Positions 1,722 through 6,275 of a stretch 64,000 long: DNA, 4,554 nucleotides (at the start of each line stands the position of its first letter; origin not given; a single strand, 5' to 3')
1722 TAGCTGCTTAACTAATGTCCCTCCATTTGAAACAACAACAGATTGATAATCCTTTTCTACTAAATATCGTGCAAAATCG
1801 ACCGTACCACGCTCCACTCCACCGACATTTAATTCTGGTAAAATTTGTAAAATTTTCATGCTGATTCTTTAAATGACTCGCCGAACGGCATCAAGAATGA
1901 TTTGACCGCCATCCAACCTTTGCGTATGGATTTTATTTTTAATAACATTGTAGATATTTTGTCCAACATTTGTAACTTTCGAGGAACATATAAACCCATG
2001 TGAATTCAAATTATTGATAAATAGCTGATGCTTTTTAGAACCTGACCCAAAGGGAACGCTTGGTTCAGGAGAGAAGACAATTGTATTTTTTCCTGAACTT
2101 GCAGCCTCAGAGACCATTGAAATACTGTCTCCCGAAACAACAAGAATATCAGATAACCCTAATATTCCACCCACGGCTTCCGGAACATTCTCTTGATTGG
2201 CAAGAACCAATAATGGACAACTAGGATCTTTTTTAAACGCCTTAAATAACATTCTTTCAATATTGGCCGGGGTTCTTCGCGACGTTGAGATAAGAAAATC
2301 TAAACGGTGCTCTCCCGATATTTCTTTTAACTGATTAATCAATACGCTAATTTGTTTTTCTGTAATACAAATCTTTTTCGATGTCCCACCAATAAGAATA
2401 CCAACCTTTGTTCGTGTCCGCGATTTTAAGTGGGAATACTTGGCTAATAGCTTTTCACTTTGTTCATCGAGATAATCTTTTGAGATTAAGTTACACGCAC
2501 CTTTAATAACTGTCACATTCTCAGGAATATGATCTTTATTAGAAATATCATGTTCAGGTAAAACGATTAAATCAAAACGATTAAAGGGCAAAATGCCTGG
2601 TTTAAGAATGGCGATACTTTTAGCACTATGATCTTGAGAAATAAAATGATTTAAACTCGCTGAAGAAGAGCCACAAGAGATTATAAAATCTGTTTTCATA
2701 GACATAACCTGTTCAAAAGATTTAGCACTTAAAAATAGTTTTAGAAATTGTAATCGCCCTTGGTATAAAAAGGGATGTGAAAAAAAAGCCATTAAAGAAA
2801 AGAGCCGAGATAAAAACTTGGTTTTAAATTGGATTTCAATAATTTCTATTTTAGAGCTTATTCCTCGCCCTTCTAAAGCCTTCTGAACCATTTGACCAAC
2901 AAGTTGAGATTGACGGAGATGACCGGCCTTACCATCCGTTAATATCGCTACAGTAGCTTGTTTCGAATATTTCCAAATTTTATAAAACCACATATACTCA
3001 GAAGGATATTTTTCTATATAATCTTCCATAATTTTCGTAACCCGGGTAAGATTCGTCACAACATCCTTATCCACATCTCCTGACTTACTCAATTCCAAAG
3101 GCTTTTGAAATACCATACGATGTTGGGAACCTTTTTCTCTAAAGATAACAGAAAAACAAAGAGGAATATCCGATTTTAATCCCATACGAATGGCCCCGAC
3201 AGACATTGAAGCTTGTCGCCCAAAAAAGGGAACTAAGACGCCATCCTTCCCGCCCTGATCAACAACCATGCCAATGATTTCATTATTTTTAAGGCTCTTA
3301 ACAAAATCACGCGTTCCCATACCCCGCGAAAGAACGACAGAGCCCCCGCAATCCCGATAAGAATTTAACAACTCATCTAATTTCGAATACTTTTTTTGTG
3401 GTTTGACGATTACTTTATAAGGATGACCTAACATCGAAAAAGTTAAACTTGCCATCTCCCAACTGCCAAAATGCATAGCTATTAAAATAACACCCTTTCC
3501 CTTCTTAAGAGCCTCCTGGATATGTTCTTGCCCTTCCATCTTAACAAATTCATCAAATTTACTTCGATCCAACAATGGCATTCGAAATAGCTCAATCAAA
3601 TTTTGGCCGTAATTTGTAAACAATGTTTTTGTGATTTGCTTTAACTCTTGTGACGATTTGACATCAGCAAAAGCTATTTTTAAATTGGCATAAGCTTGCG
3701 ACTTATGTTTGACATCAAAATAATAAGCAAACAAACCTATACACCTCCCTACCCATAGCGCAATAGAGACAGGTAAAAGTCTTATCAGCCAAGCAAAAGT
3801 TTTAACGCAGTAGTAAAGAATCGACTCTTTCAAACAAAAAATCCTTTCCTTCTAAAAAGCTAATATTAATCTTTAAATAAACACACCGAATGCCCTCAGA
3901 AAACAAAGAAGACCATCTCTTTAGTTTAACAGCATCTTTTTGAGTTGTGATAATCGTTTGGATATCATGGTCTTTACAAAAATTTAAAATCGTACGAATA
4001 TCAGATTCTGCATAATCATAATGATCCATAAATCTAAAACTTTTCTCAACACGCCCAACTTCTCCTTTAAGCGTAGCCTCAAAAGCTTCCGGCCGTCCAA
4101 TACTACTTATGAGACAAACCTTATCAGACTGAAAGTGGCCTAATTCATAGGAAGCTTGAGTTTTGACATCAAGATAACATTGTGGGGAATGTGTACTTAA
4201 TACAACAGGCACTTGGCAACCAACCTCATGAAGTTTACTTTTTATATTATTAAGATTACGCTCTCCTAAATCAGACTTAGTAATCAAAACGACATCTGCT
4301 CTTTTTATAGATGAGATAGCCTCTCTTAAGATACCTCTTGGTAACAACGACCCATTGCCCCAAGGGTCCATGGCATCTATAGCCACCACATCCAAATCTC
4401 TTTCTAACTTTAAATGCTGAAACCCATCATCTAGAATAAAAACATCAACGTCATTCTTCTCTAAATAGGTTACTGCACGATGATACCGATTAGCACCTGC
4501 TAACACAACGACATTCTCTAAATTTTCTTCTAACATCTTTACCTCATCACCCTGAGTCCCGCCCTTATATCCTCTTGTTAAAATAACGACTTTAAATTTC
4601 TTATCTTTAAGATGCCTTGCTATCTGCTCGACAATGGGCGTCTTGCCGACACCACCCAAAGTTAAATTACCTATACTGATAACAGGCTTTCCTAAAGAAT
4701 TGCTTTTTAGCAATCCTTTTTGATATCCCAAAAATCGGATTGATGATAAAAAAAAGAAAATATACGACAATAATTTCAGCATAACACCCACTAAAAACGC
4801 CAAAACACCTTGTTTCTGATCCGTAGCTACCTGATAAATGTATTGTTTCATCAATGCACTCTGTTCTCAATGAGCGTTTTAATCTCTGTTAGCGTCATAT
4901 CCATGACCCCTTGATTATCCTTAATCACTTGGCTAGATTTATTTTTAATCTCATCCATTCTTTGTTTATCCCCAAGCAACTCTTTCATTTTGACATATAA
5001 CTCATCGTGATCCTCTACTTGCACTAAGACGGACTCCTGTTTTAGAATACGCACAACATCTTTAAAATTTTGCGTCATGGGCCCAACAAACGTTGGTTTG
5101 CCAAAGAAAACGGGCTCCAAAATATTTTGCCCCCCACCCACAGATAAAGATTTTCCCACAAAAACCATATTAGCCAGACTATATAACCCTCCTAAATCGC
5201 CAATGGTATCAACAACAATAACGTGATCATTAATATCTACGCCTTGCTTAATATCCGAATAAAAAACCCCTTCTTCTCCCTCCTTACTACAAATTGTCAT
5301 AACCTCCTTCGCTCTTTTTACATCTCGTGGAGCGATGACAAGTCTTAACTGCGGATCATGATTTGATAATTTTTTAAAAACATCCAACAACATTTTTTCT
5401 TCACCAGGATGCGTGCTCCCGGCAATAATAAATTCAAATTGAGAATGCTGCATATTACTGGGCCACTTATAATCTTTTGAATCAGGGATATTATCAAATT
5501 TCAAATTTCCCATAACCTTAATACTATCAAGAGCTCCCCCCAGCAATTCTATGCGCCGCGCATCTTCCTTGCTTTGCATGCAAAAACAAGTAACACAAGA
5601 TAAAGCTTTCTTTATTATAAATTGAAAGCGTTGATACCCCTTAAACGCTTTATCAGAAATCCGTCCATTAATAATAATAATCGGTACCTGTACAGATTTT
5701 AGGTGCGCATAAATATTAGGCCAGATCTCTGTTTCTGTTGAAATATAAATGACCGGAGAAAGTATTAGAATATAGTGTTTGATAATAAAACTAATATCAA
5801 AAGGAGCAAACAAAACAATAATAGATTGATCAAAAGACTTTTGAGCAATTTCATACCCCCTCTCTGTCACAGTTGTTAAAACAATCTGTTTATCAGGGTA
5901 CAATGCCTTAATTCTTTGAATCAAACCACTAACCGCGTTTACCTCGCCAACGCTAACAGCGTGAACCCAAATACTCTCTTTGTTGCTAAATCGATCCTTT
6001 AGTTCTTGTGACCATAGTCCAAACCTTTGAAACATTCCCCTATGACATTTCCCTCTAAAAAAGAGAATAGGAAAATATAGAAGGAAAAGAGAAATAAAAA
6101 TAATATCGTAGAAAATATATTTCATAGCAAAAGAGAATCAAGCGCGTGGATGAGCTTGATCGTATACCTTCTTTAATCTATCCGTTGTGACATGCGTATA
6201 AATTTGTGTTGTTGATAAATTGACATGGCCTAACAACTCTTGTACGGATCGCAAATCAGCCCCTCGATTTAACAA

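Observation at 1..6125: Lipid A/core LPS block with two apparent gene fusions: GT4-GT9 glycosyltransferase and LpxL-ELM1(DUF1022)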

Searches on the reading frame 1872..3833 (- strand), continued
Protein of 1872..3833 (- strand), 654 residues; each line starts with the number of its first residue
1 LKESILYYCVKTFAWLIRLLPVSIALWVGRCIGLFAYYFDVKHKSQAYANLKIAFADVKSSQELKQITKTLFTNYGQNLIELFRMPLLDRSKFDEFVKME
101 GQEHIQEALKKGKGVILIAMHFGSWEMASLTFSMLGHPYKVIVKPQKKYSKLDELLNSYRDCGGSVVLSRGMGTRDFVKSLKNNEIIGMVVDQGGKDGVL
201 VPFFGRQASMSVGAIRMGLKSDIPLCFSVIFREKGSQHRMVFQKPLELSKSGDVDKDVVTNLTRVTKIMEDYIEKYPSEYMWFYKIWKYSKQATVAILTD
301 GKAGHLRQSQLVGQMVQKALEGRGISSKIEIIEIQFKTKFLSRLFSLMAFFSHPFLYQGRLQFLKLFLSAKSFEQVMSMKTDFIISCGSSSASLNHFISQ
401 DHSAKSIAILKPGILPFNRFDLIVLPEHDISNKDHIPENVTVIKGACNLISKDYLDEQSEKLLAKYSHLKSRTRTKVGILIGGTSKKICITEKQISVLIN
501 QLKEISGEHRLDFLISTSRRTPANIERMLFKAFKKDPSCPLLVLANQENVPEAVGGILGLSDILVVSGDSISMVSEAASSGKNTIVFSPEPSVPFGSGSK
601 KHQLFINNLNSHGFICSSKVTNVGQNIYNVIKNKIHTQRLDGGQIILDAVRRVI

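Call 36: predict_structure(alignment_id=A2)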
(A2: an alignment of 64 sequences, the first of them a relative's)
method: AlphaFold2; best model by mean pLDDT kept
length: 654 residues; sequences in the alignment: 64
mean_pLDDT: 89.3   pTM: 0.85
mean pLDDT of the five models: 89.3, 87.0, 86.8, 86.4, 85.0
residues with pLDDT >= 90: 427; 70-90: 191; 50-70: 36; < 50: 0
segments of 3 or more residues with pLDDT < 50: none
pLDDT, mean of each block of 10 residues (from residue 1): 91 95 94 94 92 92 93 94 88 88 92 91 83 65 69 87 65 73 85 90 94 92 93 90 95 94 97 95 91 96 87 95 95 94 90 72 90 92 94 93 94 92 91 85 84 91 91 89 79 93 91 93 93 94 91 92 94 91 91 60 89 94 95 93 93 94
secondary structure, 60 per line:
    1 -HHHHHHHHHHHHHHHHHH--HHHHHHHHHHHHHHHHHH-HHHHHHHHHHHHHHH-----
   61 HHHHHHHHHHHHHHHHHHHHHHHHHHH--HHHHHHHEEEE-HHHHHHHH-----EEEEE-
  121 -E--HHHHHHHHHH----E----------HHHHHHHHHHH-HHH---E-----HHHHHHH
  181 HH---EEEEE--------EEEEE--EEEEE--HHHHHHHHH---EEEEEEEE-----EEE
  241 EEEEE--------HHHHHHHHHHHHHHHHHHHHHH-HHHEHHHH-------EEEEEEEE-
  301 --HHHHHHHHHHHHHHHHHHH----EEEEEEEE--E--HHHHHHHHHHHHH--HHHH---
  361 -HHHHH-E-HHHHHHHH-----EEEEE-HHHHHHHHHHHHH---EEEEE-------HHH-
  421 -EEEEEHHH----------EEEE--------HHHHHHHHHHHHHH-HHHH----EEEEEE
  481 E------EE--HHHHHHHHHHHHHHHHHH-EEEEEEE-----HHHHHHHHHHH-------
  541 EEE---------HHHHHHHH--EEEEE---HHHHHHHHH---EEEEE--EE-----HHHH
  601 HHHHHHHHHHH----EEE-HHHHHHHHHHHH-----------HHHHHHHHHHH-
elements in order: H2-19 H22-39 H41-55 H61-87 H90-96 E97-100 H102-109 E115-119 H125-134 H150-160 H174-182 E186-190 E199-203 E206-210 H213-221 E225-232 E238-245 H254-275 H281-284 E292-299 H303-321 E326-333 H339-351 H354-357 H362-366 H370-377 E383-387 H389-401 E405-409 E422-426 E440-443 H452-465 H467-470 E475-481 H492-509 E511-517 H523-533 E541-543 H553-560 E563-567 H571-579 E583-587 H597-611 E616-618 H620-631 H643-653

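Call 38: fold_search(model_id=the predicted structure, library=pdb)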
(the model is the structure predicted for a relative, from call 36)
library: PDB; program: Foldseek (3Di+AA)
matches with E <= 10: 1142; with E <= 0.001: 102
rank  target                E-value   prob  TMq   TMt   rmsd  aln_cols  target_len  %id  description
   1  5knk                  1.1e-14  1.00  0.34  0.65   6.1       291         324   23  Lipid A secondary acyltransferase LpxM from Acinetobacter baumannii with catalytic residue substitution (E127A) (released 2016-09-28)
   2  5kn7                  3.2e-14  1.00  0.35  0.68   5.9       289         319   23  Lipid A secondary acyltransferase LpxM from Acinetobacter baumannii (released 2016-09-28)
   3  5f2z_A                3.0e-13  1.00  0.32  0.80   3.0       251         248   22  Crystal structure of membrane associated PatA from Mycobacterium smegmatis in complex with palmitate - P21 space group (released 2016-03-09)
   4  5f2z_D                4.0e-13  1.00  0.32  0.78   3.0       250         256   22  Crystal structure of membrane associated PatA from Mycobacterium smegmatis in complex with palmitate - P21 space group (released 2016-03-09)
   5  5f2z_B                1.3e-12  1.00  0.32  0.78   2.8       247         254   22  Crystal structure of membrane associated PatA from Mycobacterium smegmatis in complex with palmitate - P21 space group (released 2016-03-09)
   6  5f2t_B                2.3e-12  1.00  0.32  0.75   2.9       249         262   22  Crystal structure of membrane associated PatA from Mycobacterium smegmatis in complex with palmitate - C 2 space group (released 2016-03-09)
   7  7ojt_A                4.0e-12  1.00  0.32  0.79   2.9       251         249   22  Crystal structure of unliganded PatA, a membrane associated acyltransferase from Mycobacterium smegmatis (released 2021-10-27)
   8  5oce_B                4.9e-12  1.00  0.32  0.79   2.9       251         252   21  THE MOLECULAR MECHANISM OF SUBSTRATE RECOGNITION AND CATALYSIS OF THE MEMBRANE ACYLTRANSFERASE PatA -- Complex of PatA (released 2017-12-27)
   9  5oce_A                6.3e-12  1.00  0.32  0.78   2.9       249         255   22  THE MOLECULAR MECHANISM OF SUBSTRATE RECOGNITION AND CATALYSIS OF THE MEMBRANE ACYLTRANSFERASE PatA -- Complex of PatA (released 2017-12-27)
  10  5f2t_A                6.3e-12  1.00  0.32  0.80   2.9       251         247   22  Crystal structure of membrane associated PatA from Mycobacterium smegmatis in complex with palmitate - C 2 space group (released 2016-03-09)
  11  5f34_A                7.7e-12  1.00  0.32  0.78   2.9       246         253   22  Crystal structure of membrane associated PatA from Mycobacterium smegmatis in complex with S-hexadecyl Coenzyme A - P2 (released 2016-03-09)
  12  5f2z_C                8.5e-12  1.00  0.32  0.79   3.0       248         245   22  Crystal structure of membrane associated PatA from Mycobacterium smegmatis in complex with palmitate - P21 space group (released 2016-03-09)
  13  5f31                  1.6e-11  1.00  0.32  0.77   2.9       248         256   22  Crystal structure of membrane associated PatA from Mycobacterium smegmatis in complex with palmitate - P 42 21 2 space g (released 2016-03-09)
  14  5f34_C                4.3e-11  1.00  0.32  0.79   2.9       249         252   22  Crystal structure of membrane associated PatA from Mycobacterium smegmatis in complex with S-hexadecyl Coenzyme A - P2 (released 2016-03-09)
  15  7vza_H                6.1e-07  1.00  0.32  0.52   7.3       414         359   12  The crystal structure of Non-hydrolyzing UDPGlcNAc 2-epimerase in complex with UDP (released 2022-11-16)
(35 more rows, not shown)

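Call 53: search_protein_families(library=ncbifam, proteins=[L001:2650-4752:+, L001:3721-4752:+], max_evalue=1e-15)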
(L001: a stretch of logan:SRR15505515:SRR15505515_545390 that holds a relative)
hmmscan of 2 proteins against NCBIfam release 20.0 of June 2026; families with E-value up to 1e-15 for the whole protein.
L001:2650-4752:+ (701 aa): 21 families
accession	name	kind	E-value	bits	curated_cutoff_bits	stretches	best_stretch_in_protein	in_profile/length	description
NF041876.1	EPS_EpsE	equivalog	3.6e-43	148.3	400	1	24-348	56-387/389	exopolysaccharide biosynthesis GT4 family glycosyltransferase EpsE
TIGR02195.1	heptsyl_trn_II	equivalog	4.9e-43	147.5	134.6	1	362-692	1-334/339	lipopolysaccharide heptosyltransferase II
TIGR03088.1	stp2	hypoth_equivalog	5.6e-41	140.8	409.05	1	3-357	4-373/374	TIGR03088 family PEP-CTERM/XrtA system glycosyltransferase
NF038011.1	PelF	equivalog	9.2e-38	130.5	100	1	147-354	277-489/489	GT4 family glycosyltransferase PelF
TIGR03999.1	thiol_BshA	equivalog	2.4e-36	125.5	273.7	1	57-358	61-374/375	N-acetyl-alpha-D-glucosaminyl L-malate synthase BshA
TIGR02201.1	heptsyl_trn_III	equivalog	1e-33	116.9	170.2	1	363-651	2-297/344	putative lipopolysaccharide heptosyltransferase III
TIGR03449.1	mycothiol_MshA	equivalog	8.4e-32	110.5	462.5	1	122-358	160-404/406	D-inositol-3-phosphate glycosyltransferase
NF007742.0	PRK10422.1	equivalog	9.2e-29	100.3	467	1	360-653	5-301/352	lipopolysaccharide core heptosyltransferase RfaQ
TIGR02149.1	glgA_Coryne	subfamily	1.8e-27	96.5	302.4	1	124-357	142-390/391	glycogen synthase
NF008162.0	PRK10916.1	equivalog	1.3e-26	93.7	569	1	362-651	2-298/348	ADP-heptose--LPS heptosyltransferase RfaF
TIGR02193.1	heptsyl_trn_I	equivalog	7.8e-25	87.8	185.3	1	362-657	1-298/320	lipopolysaccharide heptosyltransferase I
NF050056.1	ProtGlycPglH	equivalog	5.1e-22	78.4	600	1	1-357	1-353/354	GalNAc-alpha-(1->4)-GalNAc-alpha-(1->3)-diNAcBac-PP-undecaprenol alpha-1,4-N-acetyl-D-galactosaminyltransferase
TIGR04047.1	MSMEG_0565_glyc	hypoth_equivalog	3.6e-21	75.7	259.85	1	69-356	75-373/373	MSMEG_0565 family glycosyltransferase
NF047684.1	TeichurnBiosyTuaC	equivalog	6.3e-21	74.7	550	1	83-358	110-390/391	teichuronic acid biosynthesis protein TuaC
NF050063.1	ProtGlycPglJ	equivalog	1.2e-18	67.5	500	1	117-341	135-351/363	N-acetylgalactosamine-N,N'-diacetylbacillosaminyl-diphospho-undecaprenol 4-alpha-N-acetylgalactosaminyltransferase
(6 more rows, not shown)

L001:3721-4752:+ (344 aa): 5 families
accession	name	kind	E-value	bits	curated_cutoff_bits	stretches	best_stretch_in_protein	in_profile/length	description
TIGR02195.1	heptsyl_trn_II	equivalog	7e-44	150.3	134.6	1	5-335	1-334/339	lipopolysaccharide heptosyltransferase II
TIGR02201.1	heptsyl_trn_III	equivalog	1.3e-34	119.8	170.2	1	6-295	2-298/344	putative lipopolysaccharide heptosyltransferase III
NF007742.0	PRK10422.1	equivalog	1.9e-29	102.6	467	1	3-297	5-302/352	lipopolysaccharide core heptosyltransferase RfaQ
NF008162.0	PRK10916.1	equivalog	1.9e-27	96.4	569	1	5-294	2-298/348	ADP-heptose--LPS heptosyltransferase RfaF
TIGR02193.1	heptsyl_trn_I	equivalog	1.1e-25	90.5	185.3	1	5-300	1-298/320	lipopolysaccharide heptosyltransferase I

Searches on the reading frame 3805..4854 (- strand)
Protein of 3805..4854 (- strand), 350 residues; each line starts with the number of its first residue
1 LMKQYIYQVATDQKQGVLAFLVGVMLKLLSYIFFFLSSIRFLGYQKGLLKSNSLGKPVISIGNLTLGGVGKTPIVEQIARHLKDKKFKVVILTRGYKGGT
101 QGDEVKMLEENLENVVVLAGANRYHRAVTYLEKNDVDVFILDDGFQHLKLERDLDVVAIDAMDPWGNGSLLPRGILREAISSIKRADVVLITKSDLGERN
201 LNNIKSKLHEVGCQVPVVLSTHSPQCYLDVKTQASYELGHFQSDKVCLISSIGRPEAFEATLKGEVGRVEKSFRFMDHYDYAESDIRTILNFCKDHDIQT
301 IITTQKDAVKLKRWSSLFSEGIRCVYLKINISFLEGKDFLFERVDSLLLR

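Call 4: search_protein_families(library=pfam, proteins=[window:3805-4854:-], max_evalue=0.01)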
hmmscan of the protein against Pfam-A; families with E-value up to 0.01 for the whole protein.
window:3805-4854:- (350 aa): 1 family
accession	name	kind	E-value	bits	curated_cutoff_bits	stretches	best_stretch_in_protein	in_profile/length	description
PF02606.20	LpxK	-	4.7e-74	249.9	27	1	24-340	3-319/328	Tetraacyldisaccharide-1-P 4'-kinase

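Call 5: search_protein_families(library=ncbifam, proteins=[window:3805-4854:-], max_evalue=0.01)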
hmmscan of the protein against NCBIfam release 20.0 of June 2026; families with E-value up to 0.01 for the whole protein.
window:3805-4854:- (350 aa): 3 families
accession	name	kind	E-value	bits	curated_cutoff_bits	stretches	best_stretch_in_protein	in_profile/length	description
TIGR00682.1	lpxK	equivalog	4.2e-54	183.8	91.95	1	29-316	1-296/324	tetraacyldisaccharide 4'-kinase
NF001892.0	PRK00652.1-5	equivalog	8.3e-31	107.2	327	3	23-102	24-94/308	tetraacyldisaccharide 4'-kinase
TIGR00417.1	speE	equivalog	0.0076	15.5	249.55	0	128-197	120-189/271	spermidine synthase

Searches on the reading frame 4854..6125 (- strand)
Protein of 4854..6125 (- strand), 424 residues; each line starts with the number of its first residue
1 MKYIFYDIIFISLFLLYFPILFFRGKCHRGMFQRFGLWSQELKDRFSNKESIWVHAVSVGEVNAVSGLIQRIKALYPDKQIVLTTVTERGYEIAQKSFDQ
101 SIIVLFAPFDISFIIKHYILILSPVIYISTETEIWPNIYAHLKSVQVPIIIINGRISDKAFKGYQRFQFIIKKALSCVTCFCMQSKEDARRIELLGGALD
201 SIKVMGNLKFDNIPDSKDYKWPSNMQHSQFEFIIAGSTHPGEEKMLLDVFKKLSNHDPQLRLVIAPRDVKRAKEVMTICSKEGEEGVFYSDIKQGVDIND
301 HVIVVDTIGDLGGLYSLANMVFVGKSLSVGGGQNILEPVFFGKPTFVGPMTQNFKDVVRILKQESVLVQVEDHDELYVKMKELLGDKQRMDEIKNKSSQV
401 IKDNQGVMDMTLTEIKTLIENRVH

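Call 4: search_protein_families(library=pfam, proteins=[window:4854-6125:-], max_evalue=0.01)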
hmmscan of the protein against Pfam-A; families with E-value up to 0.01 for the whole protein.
window:4854-6125:- (424 aa): 3 families
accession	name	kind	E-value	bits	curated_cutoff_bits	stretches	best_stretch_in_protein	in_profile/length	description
PF04413.22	Glycos_transf_N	-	2.9e-56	190.3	23.9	1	31-211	3-178/179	3-Deoxy-D-manno-octulosonic-acid transferase (kdotransferase)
PF00534.26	Glycos_transf_1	-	5.4e-08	33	26.4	1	244-397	31-169/172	Glycosyl transferases group 1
PF13692.12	Glyco_trans_1_4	-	0.0038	17.9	27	0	244-386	18-142/142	Glycosyl transferases group 1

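Call 5: search_protein_families(library=ncbifam, proteins=[window:4854-6125:-], max_evalue=0.01)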
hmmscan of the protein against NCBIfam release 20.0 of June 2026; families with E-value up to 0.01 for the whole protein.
window:4854-6125:- (424 aa): 5 families
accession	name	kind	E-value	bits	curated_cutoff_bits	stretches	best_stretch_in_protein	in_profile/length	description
NF004388.0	PRK05749.1-4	equivalog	8.6e-96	321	438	1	8-421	9-423/425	lipid IV(A) 3-deoxy-D-manno-octulosonic acid transferase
NF004389.0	PRK05749.1-5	equivalog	8.1e-73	245.6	363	1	4-419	3-401/402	lipid IV(A) 3-deoxy-D-manno-octulosonic acid transferase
NF004386.0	PRK05749.1-2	equivalog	3.2e-71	240.3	524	1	3-420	3-428/433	lipid IV(A) 3-deoxy-D-manno-octulosonic acid transferase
NF004385.0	PRK05749.1-1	equivalog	9.8e-68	228.7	590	1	13-422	13-423/425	lipid IV(A) 3-deoxy-D-manno-octulosonic acid transferase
NF004387.0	PRK05749.1-3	equivalog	2e-65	221.3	617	1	43-420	51-424/440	lipid IV(A) 3-deoxy-D-manno-octulosonic acid transferase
